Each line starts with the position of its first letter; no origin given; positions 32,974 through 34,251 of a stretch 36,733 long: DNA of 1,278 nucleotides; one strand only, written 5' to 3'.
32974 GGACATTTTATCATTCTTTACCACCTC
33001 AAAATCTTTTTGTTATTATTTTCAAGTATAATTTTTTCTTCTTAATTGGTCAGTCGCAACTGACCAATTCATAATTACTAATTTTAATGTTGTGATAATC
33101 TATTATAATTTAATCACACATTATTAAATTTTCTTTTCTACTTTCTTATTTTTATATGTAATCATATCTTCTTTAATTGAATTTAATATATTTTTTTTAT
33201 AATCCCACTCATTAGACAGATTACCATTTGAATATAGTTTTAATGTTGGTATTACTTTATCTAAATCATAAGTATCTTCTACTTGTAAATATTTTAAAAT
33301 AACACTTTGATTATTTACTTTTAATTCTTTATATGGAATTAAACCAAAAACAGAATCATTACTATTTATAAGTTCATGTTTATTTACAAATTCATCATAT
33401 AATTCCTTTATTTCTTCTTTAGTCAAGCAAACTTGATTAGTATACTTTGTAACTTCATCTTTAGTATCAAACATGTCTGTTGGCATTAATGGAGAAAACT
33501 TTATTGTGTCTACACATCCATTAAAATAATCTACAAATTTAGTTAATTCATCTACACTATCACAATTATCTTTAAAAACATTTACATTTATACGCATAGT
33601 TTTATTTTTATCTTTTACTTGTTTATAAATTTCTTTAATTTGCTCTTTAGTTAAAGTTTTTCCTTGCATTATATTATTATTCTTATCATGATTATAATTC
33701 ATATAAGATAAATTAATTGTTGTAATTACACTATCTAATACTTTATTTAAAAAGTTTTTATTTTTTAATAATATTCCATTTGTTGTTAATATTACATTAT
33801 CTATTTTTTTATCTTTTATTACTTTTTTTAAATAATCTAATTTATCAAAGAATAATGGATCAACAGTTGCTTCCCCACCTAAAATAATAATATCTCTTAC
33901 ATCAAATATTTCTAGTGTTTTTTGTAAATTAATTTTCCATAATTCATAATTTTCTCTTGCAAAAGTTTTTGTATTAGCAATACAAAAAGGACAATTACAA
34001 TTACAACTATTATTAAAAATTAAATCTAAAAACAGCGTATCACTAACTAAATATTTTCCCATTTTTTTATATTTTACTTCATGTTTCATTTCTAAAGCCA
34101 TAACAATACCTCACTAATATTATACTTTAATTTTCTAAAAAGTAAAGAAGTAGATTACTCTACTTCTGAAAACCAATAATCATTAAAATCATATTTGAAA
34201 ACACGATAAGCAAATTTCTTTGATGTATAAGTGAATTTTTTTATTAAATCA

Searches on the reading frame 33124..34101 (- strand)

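Call 35: search_protein_families(library=pfam, proteins=[window:33124-34101:-], max_evalue=0.001)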
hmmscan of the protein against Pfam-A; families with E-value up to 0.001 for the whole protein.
window:33124-34101:- (325 aa): 2 families
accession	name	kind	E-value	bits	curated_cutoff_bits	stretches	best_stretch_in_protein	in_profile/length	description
PF04055.27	Radical_SAM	-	3.6e-12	47.2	29.5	1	28-188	2-164/166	Radical SAM superfamily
PF13353.11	Fer4_12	-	0.0005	20.8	22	0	28-143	10-127/137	4Fe-4S single cluster domain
